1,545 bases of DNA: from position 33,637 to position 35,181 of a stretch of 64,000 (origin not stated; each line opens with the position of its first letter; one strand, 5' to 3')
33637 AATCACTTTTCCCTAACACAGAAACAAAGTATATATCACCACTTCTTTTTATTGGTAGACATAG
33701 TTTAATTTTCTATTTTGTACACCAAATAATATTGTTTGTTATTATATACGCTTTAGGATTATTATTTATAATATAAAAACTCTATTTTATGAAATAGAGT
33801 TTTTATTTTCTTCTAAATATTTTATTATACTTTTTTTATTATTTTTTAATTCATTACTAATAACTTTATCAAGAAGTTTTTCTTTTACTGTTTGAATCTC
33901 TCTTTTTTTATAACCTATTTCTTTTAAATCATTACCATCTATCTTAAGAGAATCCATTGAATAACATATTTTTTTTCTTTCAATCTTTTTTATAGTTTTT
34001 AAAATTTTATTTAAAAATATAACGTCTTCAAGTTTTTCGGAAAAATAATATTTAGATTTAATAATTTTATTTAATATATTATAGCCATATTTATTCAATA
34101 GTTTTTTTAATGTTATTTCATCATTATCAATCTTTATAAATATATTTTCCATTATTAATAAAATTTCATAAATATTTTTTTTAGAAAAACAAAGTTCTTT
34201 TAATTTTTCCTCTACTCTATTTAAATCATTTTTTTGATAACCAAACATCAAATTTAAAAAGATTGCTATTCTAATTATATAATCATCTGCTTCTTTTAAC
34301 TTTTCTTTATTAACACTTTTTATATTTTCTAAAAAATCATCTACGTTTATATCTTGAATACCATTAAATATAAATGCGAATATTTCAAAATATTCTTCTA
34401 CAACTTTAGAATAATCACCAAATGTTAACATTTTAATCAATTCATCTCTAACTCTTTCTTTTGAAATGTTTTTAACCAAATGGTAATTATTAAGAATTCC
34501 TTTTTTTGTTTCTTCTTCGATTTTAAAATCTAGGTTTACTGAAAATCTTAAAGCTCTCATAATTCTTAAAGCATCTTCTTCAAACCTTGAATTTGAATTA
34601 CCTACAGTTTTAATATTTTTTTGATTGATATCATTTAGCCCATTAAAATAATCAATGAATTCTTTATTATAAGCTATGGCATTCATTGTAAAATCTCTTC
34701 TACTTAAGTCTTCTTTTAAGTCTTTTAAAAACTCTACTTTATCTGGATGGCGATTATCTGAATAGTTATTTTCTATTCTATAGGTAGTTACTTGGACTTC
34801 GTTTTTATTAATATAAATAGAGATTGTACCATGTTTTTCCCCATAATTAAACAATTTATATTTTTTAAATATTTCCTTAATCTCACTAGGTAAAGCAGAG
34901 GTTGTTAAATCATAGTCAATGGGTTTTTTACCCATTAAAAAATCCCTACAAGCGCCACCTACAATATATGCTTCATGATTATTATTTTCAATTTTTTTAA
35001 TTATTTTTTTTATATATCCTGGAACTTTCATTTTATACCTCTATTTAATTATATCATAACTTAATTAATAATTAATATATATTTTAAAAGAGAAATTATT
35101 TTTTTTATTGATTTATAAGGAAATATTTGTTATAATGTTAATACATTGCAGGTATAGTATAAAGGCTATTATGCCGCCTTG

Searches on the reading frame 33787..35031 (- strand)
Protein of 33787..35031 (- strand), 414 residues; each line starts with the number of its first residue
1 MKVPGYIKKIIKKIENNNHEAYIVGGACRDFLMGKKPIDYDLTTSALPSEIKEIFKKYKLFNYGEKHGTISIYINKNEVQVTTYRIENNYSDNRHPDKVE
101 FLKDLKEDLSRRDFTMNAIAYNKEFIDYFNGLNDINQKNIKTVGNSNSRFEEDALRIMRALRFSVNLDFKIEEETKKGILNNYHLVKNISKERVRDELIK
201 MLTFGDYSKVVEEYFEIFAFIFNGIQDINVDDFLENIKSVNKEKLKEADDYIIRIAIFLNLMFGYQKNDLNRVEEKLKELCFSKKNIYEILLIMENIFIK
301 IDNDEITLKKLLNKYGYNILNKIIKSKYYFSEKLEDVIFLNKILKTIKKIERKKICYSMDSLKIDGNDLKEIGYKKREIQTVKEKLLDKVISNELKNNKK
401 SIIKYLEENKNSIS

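Call 11: search_protein_families(library=ncbifam, proteins=[window:33787-35031:-], max_evalue=0.00001)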
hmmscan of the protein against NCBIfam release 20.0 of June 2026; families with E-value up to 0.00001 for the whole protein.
window:33787-35031:- (414 aa): 8 families
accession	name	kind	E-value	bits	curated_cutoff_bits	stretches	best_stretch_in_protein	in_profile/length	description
NF009814.0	PRK13299.1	equivalog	4.7e-83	279.4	290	1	8-410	10-394/396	CCA tRNA nucleotidyltransferase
TIGR01942.1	pcnB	subfamily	1.4e-46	159.2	305.65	1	9-225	20-241/425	polynucleotide adenylyltransferase PcnB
TIGR02692.1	tRNA_CCA_actino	equivalog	2.5e-44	151.7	438.8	1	7-204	16-220/466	CCA tRNA nucleotidyltransferase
NF008634.1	PRK11623.1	equivalog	6.4e-32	110.7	702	1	9-250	51-308/469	polynucleotide adenylyltransferase PcnB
NF008137.0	PRK10885.1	equivalog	2.2e-17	62.9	451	1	21-204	3-187/409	multifunctional CCA addition/repair protein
NF041569.1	A-tRNAntase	equivalog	1.2e-15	56.9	1440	1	16-222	477-692/880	A-adding tRNA nucleotidyltransferase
NF009813.0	PRK13298.1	equivalog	3.5e-13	49.2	606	1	104-360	83-345/417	tRNA CCA-pyrophosphorylase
NF009812.0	PRK13297.1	equivalog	1.7e-11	43.9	624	1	105-178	95-168/364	tRNA CCA-pyrophosphorylase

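Call 14: find_related_loci(query=window:33787-35031:-, collection=genome_contigs, flank=10000)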
Query window:33787-35031:- (414 aa) in genome_contigs; peptide patterns used: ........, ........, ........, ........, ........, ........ (x = any residue, [..] = any of these).
105 stretches matched a pattern; 17 encode a relative of the query (tblastn E <= 1e-3); 17 distinct loci.
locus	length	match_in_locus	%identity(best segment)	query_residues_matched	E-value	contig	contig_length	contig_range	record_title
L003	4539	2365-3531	41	1-406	2e-82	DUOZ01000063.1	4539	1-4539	MAG TPA_asm: bacterium isolate AS08sgBPME_246 169665_AS08, whole genome shotgun sequence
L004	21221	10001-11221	37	3-407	4e-64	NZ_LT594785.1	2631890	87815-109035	Clostridium mediterraneense strain Marseille-P2434T, whole genome shotgun sequence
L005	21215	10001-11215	31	1-376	4e-61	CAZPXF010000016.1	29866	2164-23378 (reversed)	MAG TPA_asm: uncultured Lachnospiraceae bacterium isolate SRP222994_co1_353 genome assembly, contig: NODE_2906_length_29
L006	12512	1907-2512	48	1-202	1e-60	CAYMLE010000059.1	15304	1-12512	MAG TPA_asm: uncultured Herbinix sp. isolate SRP268622_co1_304 genome assembly, contig: NODE_8769_length_15304_cov_5.611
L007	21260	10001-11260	34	3-391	6e-59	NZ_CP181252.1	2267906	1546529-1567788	MAG: Sporanaerobacter sp. isolate UW_FK_SPOR1_1 chromosome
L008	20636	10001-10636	47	1-202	3e-57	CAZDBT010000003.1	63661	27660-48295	MAG TPA_asm: uncultured Candidatus Saccharibacteria bacterium isolate SRP193066_co2_98 genome assembly, contig: NODE_145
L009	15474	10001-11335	30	1-414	3e-56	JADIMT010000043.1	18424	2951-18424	MAG: Candidatus Ornithospirochaeta stercoripullorum isolate 7293 E1M07__C140601_L18424_SRR9113726, whole genome shotgun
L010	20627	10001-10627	47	1-202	1e-55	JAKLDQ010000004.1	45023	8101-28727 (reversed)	MAG: Patescibacteria group bacterium isolate RA.bin113 RA.bin113_4, whole genome shotgun sequence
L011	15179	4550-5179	48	9-217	4e-55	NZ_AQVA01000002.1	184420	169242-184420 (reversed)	Oenococcus oeni DSM 20252 = AWRIB129 strain DSM 20252 A3G9DRAFT_scaffold_1.2_C, whole genome shotgun sequence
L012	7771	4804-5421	48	1-203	7e-54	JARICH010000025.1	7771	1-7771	MAG: Atopostipes sp. isolate cluster2_bin.34 k127_490012, whole genome shotgun sequence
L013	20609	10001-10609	38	8-202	4e-30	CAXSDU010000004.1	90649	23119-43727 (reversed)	MAG: uncultured Parafilimonas sp. isolate private_X5_metawrap_bin.6 genome assembly, contig: private_X5_metawrap_bin.6_4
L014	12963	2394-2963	36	20-202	1e-23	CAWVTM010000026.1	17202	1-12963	MAG TPA_asm: uncultured bacterium isolate ERR3589558_binner12_164 genome assembly, contig: ERZ7463040.3393, whole genome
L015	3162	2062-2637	37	16-199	8e-23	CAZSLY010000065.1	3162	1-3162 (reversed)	MAG TPA_asm: uncultured Gammaproteobacteria bacterium isolate binchicken_co387_516 genome assembly, contig: NODE_45356_l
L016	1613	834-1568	31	7-247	9e-23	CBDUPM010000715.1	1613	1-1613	MAG TPA_asm: uncultured Bacteroidales bacterium isolate SRR22808120_binner23_Refined_76 genome assembly, contig: ERZ2504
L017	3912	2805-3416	33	2-198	2e-21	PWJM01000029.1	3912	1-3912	MAG: Syntrophomonadaceae bacterium isolate CSSed10_148R1 CS-Sed10-C87008, whole genome shotgun sequence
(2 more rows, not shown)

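Call 29: find_related_loci(query=window:33787-35031:-, collection=metagenome_contigs, flank=10000)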
Query window:33787-35031:- (414 aa) in metagenome_contigs; peptide patterns used: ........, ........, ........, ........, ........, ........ (x = any residue, [..] = any of these).
194 stretches matched a pattern; 14 encode a relative of the query (tblastn E <= 1e-3); 14 distinct loci.
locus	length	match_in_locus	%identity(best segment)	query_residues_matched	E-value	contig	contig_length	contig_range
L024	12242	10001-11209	37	7-407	2e-63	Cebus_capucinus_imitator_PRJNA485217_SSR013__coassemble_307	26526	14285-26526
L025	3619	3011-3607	48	4-202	1e-60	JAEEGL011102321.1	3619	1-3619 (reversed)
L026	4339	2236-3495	34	3-391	2e-59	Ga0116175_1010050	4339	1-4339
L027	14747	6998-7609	46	2-202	7e-55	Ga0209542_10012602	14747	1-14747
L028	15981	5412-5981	36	20-202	5e-24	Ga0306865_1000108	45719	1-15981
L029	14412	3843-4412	37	20-202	7e-24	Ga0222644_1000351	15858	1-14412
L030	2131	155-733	37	15-199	9e-24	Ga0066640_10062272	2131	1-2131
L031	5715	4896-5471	37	16-199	2e-23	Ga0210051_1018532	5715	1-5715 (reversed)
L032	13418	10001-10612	33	2-198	2e-21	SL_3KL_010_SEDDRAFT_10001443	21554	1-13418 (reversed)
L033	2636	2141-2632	35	21-175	2e-20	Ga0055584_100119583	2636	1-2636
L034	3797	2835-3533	30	22-260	3e-18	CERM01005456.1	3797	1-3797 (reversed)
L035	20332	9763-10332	35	20-202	7e-23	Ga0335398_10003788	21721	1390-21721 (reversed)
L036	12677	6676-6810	44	131-175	2e-7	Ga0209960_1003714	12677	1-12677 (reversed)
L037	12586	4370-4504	44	131-175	2e-7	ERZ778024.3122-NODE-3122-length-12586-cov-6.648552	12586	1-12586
